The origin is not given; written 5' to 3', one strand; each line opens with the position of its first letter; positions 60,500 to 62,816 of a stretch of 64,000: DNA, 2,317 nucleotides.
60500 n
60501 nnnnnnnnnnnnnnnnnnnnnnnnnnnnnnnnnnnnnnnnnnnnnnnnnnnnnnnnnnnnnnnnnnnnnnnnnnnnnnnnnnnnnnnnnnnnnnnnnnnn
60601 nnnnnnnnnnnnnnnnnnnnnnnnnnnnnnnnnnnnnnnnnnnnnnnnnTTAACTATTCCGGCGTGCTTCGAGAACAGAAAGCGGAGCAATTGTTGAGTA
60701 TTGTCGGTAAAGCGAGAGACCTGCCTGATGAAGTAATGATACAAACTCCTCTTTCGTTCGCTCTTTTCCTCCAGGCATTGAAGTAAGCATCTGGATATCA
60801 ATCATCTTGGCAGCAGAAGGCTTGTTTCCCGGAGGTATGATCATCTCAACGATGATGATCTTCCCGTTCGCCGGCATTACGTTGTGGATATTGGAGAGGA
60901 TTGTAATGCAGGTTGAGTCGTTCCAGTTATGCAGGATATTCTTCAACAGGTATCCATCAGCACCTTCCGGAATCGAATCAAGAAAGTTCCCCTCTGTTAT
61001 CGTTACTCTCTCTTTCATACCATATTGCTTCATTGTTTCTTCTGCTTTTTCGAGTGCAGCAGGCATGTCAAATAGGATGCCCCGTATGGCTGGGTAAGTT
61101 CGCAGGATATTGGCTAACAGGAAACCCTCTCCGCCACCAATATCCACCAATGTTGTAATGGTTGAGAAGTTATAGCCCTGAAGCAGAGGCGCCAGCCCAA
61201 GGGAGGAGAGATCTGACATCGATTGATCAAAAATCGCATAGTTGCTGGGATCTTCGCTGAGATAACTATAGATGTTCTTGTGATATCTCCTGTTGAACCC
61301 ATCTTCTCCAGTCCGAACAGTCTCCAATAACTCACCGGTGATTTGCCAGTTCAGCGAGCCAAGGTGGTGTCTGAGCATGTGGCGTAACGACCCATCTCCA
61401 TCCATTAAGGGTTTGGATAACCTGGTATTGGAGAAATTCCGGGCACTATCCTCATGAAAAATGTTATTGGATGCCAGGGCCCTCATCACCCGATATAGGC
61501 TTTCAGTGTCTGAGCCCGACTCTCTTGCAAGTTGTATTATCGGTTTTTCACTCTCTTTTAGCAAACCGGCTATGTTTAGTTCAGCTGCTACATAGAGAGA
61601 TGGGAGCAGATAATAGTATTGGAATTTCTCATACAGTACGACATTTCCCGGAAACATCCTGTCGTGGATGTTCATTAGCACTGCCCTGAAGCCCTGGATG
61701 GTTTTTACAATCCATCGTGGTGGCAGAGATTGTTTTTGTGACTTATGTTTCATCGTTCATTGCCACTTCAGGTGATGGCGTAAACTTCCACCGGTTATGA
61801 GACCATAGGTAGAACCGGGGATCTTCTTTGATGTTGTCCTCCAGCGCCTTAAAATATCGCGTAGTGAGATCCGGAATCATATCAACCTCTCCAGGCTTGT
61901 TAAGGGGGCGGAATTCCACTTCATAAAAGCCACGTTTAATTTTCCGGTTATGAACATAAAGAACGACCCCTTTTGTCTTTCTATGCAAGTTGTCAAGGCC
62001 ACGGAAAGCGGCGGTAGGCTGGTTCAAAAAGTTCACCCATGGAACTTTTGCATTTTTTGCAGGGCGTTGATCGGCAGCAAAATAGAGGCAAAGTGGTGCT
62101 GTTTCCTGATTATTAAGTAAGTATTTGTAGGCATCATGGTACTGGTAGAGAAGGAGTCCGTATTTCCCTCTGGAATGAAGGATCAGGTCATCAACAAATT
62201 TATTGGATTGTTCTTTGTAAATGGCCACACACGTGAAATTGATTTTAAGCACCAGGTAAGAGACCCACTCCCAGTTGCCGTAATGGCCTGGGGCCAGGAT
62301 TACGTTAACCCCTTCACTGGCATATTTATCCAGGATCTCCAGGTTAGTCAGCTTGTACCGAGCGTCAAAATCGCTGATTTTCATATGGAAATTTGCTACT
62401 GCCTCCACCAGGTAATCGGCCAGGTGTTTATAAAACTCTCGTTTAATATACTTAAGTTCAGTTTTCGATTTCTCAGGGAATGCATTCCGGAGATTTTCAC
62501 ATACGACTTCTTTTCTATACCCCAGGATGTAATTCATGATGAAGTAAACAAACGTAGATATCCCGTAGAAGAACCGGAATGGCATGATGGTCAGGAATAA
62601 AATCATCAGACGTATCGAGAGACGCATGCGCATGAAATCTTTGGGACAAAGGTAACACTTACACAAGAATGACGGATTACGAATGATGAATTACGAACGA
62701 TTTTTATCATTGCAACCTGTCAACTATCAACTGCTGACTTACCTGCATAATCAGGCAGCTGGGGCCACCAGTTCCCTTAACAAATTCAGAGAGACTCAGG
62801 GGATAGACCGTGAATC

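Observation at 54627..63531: Ten-gene ACP-centred operon combining adenylase, BtrH-like transferase, sulfotransferase, O-methyltransferase, LpxL-like acyltransferase and DDAH-fold enzyme, with no PKS/NRPS/FAS core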

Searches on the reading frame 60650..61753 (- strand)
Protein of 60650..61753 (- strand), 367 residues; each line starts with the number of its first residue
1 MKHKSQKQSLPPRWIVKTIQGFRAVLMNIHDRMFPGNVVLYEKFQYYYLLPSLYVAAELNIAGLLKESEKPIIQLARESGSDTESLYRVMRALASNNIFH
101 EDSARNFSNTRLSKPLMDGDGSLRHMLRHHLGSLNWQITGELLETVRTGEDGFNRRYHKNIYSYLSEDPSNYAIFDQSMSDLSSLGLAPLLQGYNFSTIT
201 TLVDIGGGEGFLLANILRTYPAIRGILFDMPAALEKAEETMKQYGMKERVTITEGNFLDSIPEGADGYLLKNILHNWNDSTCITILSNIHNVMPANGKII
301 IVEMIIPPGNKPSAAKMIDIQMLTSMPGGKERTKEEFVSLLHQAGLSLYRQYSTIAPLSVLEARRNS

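Call 3: search_protein_families(library=pfam, proteins=[window:60650-61753:-], max_evalue=0.01)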
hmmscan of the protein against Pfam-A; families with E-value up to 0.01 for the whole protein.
window:60650-61753:- (367 aa): 5 families
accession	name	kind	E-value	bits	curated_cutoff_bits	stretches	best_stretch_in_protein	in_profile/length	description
PF00891.24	Methyltransf_2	-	1e-49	169.2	22.3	1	141-346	3-209/210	O-methyltransferase domain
PF08100.18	Dimerisation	-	8.4e-09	35.6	25.6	1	41-117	10-91/93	O-methyltransferase dimerisation domain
PF08242.18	Methyltransf_12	-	9.2e-05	23.5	30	1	203-298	1-97/98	Methyltransferase domain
PF05175.20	MTS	-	0.00014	22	23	1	175-302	11-139/170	Methyltransferase small domain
PF13649.12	Methyltransf_25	-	0.00042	21.4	27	1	203-297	2-97/97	Methyltransferase domain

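Call 4: search_protein_families(library=ncbifam, proteins=[window:60650-61753:-], max_evalue=0.01)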
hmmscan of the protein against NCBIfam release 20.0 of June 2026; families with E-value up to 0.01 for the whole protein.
window:60650-61753:- (367 aa): 6 families
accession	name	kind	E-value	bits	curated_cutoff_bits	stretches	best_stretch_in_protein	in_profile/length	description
TIGR02716.1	C20_methyl_CrtF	equivalog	9.8e-15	54.4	276.1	1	190-315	141-266/306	bacteriochlorophyllide d C-20 methyltransferase BchU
NF053543.1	FlxJ_fam_MTase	equivalog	9.8e-09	34.6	560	1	172-355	154-341/352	FlxJ family methyltransferase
TIGR04543.1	ketoArg_3Met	equivalog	6.4e-08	32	425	1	197-303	148-262/336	2-ketoarginine methyltransferase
TIGR03534.1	RF_mod_PrmC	equivalog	0.00045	19.7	199.1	1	200-261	90-151/253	peptide chain release factor N(5)-glutamine methyltransferase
NF050150.1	RiPP_MTase_ApyS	equivalog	0.00077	18.7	400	1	199-256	142-200/323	RiPP biosynthesis methyltransferase ApyS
TIGR04371.1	methyltran_NanM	subfamily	0.0053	16.3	44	1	99-239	50-190/273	putative sugar O-methyltransferase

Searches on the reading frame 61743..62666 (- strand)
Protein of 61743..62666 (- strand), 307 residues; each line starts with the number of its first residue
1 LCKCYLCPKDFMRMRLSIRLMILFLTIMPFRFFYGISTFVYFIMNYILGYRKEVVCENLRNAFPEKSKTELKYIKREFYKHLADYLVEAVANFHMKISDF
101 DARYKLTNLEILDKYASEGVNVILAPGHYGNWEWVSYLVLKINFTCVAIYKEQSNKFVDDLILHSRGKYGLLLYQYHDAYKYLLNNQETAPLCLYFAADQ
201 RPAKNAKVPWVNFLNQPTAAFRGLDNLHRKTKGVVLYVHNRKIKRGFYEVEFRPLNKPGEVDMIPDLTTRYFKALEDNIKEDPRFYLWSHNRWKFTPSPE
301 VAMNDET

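Call 3: search_protein_families(library=pfam, proteins=[window:61743-62666:-], max_evalue=0.01)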
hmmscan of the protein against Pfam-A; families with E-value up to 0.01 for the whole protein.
window:61743-62666:- (307 aa): 1 family
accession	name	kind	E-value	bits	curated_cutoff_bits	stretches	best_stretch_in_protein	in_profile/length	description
PF03279.18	Lip_A_acyltrans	-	3.2e-28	99.2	22.3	1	22-294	23-294/295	Bacterial lipid A biosynthesis acyltransferase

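Call 4: search_protein_families(library=ncbifam, proteins=[window:61743-62666:-], max_evalue=0.01)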
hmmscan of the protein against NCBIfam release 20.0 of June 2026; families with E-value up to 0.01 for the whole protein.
window:61743-62666:- (307 aa): 17 families
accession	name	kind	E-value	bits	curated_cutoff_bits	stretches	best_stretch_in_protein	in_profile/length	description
NF006270.0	PRK08419.1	equivalog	2.8e-29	102.4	248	1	18-295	10-290/298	lipid A biosynthesis lauroyl acyltransferase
TIGR02207.1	lipid_A_htrB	subfamily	1e-22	80.9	297.8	1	7-298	9-296/303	LpxL/LpxP family Kdo(2)-lipid IV(A) lauroyl/palmitoleoyl acyltransferase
NF006432.0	PRK08706.1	equivalog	1.8e-22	80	384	1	20-299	6-284/289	lipid A biosynthesis lauroyl acyltransferase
NF006437.0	PRK08733.1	equivalog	7.5e-19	68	540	1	14-298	21-299/306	LpxL/LpxP family Kdo(2)-lipid IV(A) lauroyl/palmitoleoyl acyltransferase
NF005120.0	PRK06553.1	equivalog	2.1e-17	63.5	273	1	50-294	58-307/308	lipid A biosynthesis lauroyl acyltransferase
NF004191.0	PRK05646.1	equivalog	1.3e-16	60.7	491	1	4-301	9-303/310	lipid A biosynthesis lauroyl acyltransferase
NF006507.0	PRK08943.1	subfamily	2.3e-16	59.8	337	1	5-289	19-300/322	lipid A biosynthesis (KDO)2-(lauroyl)-lipid IVA acyltransferase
NF005340.0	PRK06860.1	subfamily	3.5e-15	56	398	1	6-298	14-302/309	lipid A biosynthesis lauroyl acyltransferase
NF005399.0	PRK06946.1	subfamily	8.2e-15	54.8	343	1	14-300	7-290/294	lipid A biosynthesis lauroyl acyltransferase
TIGR02208.1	lipid_A_msbB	equivalog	2.3e-14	53.4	336.05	1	3-289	7-290/305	lauroyl-Kdo(2)-lipid IV(A) myristoyltransferase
NF004190.0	PRK05645.1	equivalog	8.6e-12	44.7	377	1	23-300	15-291/295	lysophospholipid acyltransferase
NF006487.0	PRK08905.1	equivalog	3.8e-10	39.3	281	1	21-296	6-276/290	lysophospholipid acyltransferase family protein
NF006438.0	PRK08734.1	equivalog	5.4e-08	32.2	363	1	27-298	19-290/305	lauroyl acyltransferase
NF005952.0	PRK08025.1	equivalog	5.9e-08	32.2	517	1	20-302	23-303/306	kdo(2)-lipid IV(A) palmitoleoyltransferase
NF005150.0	PRK06628.1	equivalog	1.7e-07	30.9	350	1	52-294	50-289/290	lipid A biosynthesis lauroyl acyltransferase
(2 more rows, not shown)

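Call 51: find_homologous_proteins(query=window:61743-62627:-, max_evalue=1e-10)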
Query window:61743-62627:- (294 aa): 831 proteins with E <= 1e-10 among 1042 candidates; the best 120 are listed.
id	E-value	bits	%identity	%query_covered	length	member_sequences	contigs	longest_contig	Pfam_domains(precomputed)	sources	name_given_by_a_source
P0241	3.5e-185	632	93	98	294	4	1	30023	PF03279.19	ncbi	ncbi:lysophospholipid acyltransferase family protein [Bacteroidota bacterium]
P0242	5.7e-175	599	86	100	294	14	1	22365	PF03279.19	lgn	-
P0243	2.5e-172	590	85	100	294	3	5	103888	PF03279.19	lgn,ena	-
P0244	2.3e-170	584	85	98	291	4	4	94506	PF03279.19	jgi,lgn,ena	-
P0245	5.2e-155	533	81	95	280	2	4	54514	PF03279.19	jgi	-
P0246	6.0e-151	520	85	88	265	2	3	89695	PF03279.19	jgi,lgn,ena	-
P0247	1.0e-146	506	74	100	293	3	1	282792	PF03279.19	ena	-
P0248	8.3e-143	493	74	96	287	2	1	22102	PF03279.19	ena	-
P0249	3.7e-142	491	70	100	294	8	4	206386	PF03279.19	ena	-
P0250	1.6e-137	476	70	100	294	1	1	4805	PF03279.19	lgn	-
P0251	2.2e-136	472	67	100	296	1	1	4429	PF03279.19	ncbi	ncbi:MAG: hypothetical protein V1733_01925 [bacterium]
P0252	3.9e-136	471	69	100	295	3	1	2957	PF03279.19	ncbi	-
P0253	2.4e-121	423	63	98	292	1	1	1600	PF03279.19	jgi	-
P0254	2.7e-118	413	61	98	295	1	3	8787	PF03279.19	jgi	-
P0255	3.9e-117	409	62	98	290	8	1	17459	PF03279.19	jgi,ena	-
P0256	1.0e-112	395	58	100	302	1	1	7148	PF03279.19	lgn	-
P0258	1.6e-73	266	45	95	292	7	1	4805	PF03279.19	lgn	-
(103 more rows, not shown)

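Call 52: find_encoding_contigs(protein=P0255, flank=8000, max_places=1)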
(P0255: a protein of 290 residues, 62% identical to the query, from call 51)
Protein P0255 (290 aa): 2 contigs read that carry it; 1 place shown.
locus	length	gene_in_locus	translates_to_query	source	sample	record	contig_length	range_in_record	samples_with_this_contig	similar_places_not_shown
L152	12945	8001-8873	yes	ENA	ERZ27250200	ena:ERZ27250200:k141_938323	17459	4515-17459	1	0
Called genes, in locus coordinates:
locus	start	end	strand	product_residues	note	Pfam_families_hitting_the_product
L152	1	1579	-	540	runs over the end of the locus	-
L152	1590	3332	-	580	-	PF02085:Cytochrom_CIII (faint), PF14522:Cytochrome_C7 (faint), PF14537:Cytochrom_c3_2 (faint), PF22113:Mtrc-MtrF_II-IV_dom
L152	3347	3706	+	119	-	-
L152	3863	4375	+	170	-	-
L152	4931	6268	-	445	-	PF00037:Fer4 (faint), PF12797:Fer4_2 (faint), PF13237:Fer4_10, PF14697:Fer4_21, PF12838:Fer4_7 (weak), PF07992:Pyr_redox_2, PF13738:Pyr_redox_3, PF00070:Pyr_redox (weak), +4 more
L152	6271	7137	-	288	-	-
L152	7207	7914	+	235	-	-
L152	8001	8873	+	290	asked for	PF03279:Lip_A_acyltrans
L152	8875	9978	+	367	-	PF08100:Dimerisation, PF00891:Methyltransf_2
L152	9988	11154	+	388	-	PF12679:ABC2_membrane_2, PF12698:ABC2_membrane_3, PF01061:ABC2_membrane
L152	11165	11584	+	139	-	-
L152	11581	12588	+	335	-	PF14399:BtrH_N, PF16169:DUF4872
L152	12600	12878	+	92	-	-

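Call 53: find_encoding_contigs(protein=P0256, flank=8000, max_places=1)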
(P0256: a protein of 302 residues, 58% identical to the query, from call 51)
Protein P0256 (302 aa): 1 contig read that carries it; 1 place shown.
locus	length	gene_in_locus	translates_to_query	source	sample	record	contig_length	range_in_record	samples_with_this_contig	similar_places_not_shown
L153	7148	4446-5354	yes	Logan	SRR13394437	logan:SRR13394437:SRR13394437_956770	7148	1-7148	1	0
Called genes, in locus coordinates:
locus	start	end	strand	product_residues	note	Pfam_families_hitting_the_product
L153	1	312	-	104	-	?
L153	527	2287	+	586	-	PF16927:HisKA_7TM, PF00989:PAS (weak), PF08448:PAS_4, PF13426:PAS_9 (weak), PF00512:HisKA, PF02518:HATPase_c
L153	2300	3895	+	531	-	-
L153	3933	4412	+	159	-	PF04306:DUF456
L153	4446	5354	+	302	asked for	PF03279:Lip_A_acyltrans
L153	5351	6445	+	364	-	PF08100:Dimerisation, PF00891:Methyltransf_2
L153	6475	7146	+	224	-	?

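Call 54: find_encoding_contigs(protein=P0258, flank=8000, max_places=1)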
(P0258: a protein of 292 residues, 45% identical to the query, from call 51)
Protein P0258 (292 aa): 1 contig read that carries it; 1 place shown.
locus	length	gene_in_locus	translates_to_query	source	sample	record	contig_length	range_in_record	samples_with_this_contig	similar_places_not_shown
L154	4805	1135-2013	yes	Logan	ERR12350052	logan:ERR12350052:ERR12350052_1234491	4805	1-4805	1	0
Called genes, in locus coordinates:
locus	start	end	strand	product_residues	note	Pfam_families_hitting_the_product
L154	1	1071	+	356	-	?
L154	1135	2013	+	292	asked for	PF03279:Lip_A_acyltrans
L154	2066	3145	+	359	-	PF08100:Dimerisation, PF00891:Methyltransf_2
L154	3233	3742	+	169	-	-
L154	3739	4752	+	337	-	PF14399:BtrH_N, PF16169:DUF4872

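Call 61: search_protein_families(library=pfam, proteins=[L152:7207-7914:+, L154:1-1071:+], max_evalue=1)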
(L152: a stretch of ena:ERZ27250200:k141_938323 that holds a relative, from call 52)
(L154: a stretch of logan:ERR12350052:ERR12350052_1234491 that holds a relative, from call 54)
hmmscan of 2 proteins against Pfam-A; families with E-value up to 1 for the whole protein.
L152:7207-7914:+ (235 aa): 3 families
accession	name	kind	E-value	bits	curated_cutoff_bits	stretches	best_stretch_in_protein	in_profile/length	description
PF13457.12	GW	-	0.0013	19.8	21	1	35-67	40-73/76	GW (Gly-Tryp) dipeptide domain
PF09956.15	Phage_cement_2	-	0.055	14.3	24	1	186-231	2-48/103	Phage cement protein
PF03843.18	Slp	-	0.084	12.7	22.5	0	43-78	108-142/153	Outer membrane lipoprotein Slp family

L154:1-1071:+ (356 aa): 2 families
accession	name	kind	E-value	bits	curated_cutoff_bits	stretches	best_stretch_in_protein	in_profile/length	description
PF03895.21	YadA_anchor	-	0.068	13.7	22.7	0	70-94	26-50/60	YadA-like membrane anchor domain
PF14761.12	HPS3_N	-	0.29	10.1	26.2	1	15-58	68-111/476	Hermansky-Pudlak syndrome 3 protein, N-terminal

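Call 65: find_encoding_contigs(protein=P0249, flank=10000, max_places=1)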
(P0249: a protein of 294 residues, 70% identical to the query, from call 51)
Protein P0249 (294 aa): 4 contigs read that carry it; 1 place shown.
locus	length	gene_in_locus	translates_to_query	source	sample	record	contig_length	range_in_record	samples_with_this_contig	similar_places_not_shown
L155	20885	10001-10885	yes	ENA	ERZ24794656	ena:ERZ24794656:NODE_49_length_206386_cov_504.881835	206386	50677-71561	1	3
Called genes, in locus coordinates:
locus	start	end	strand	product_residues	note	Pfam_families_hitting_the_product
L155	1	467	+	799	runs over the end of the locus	PF13620:CarboxypepD_reg, PF13715:CarbopepD_reg_2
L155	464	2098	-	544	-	-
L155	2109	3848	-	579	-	PF02085:Cytochrom_CIII (faint), PF14522:Cytochrome_C7 (faint), PF14537:Cytochrom_c3_2 (faint), PF22113:Mtrc-MtrF_II-IV_dom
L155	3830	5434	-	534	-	PF02085:Cytochrom_CIII (faint), PF14522:Cytochrome_C7 (faint), PF22113:Mtrc-MtrF_II-IV_dom (faint), PF14537:Cytochrom_c3_2 (faint)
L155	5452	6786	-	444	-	PF03486:HI0933_like (faint), PF00037:Fer4 (faint), PF12797:Fer4_2 (faint), PF13237:Fer4_10, PF14697:Fer4_21, PF12838:Fer4_7 (weak), PF07992:Pyr_redox_2, PF13738:Pyr_redox_3, +6 more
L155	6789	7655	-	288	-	-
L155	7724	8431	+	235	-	-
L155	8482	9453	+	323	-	PF03537:Glyco_hydro_114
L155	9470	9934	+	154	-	-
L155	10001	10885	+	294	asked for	PF03279:Lip_A_acyltrans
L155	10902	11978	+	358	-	PF08100:Dimerisation, PF00891:Methyltransf_2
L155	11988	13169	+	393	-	PF12679:ABC2_membrane_2, PF12698:ABC2_membrane_3, PF01061:ABC2_membrane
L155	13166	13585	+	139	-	-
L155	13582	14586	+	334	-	PF14399:BtrH_N, PF16169:DUF4872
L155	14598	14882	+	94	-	PF00550:PP-binding (faint)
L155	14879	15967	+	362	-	PF00685:Sulfotransfer_1, PF13469:Sulfotransfer_3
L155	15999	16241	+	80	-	-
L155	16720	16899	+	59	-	-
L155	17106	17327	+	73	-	-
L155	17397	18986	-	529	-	PF07969:Amidohydro_3, PF01979:Amidohydro_1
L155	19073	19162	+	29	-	-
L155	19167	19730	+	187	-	PF20221:DUF6580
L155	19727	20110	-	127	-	PF00166:Cpn10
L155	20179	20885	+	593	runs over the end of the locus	PF02518:HATPase_c, PF13589:HATPase_c_3, PF01119:DNA_mis_repair, PF08676:MutL_C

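Call 66: find_encoding_contigs(protein=P0247, flank=10000, max_places=1)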
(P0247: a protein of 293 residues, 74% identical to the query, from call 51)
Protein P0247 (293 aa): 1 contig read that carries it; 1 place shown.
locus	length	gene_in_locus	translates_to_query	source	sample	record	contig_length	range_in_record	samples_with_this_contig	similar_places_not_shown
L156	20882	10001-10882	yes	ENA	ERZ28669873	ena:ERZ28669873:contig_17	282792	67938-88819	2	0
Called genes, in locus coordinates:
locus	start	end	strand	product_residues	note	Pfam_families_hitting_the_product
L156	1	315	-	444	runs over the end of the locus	PF00037:Fer4 (faint), PF03486:HI0933_like (faint), PF12797:Fer4_2 (faint), PF13237:Fer4_10, PF14697:Fer4_21, PF12838:Fer4_7 (weak), PF07992:Pyr_redox_2, PF13738:Pyr_redox_3, +8 more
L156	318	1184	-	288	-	-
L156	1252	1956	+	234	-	-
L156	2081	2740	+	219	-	PF00440:TetR_N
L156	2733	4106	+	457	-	PF02321:OEP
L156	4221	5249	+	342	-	PF00364:Biotin_lipoyl (faint), PF25917:BSH_RND (weak), PF25885:HH_EMRA (weak), PF25989:YknX_C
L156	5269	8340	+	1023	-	PF00873:ACR_tran, PF03176:MMPL (faint), PF02355:SecD_SecF_C (weak)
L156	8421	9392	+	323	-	PF03537:Glyco_hydro_114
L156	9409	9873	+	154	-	-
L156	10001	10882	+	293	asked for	PF03279:Lip_A_acyltrans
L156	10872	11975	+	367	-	PF08100:Dimerisation, PF00891:Methyltransf_2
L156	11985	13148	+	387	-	PF12679:ABC2_membrane_2, PF12698:ABC2_membrane_3, PF01061:ABC2_membrane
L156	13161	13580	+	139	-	-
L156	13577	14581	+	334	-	PF14399:BtrH_N, PF16169:DUF4872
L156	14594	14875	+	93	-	PF00550:PP-binding (faint)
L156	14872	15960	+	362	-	PF00685:Sulfotransfer_1, PF13469:Sulfotransfer_3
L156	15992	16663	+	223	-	-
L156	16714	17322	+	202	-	-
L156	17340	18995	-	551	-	PF07969:Amidohydro_3, PF01979:Amidohydro_1 (weak)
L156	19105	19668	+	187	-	PF20221:DUF6580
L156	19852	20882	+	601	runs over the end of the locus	PF02518:HATPase_c, PF13589:HATPase_c_3, PF01119:DNA_mis_repair, PF08676:MutL_C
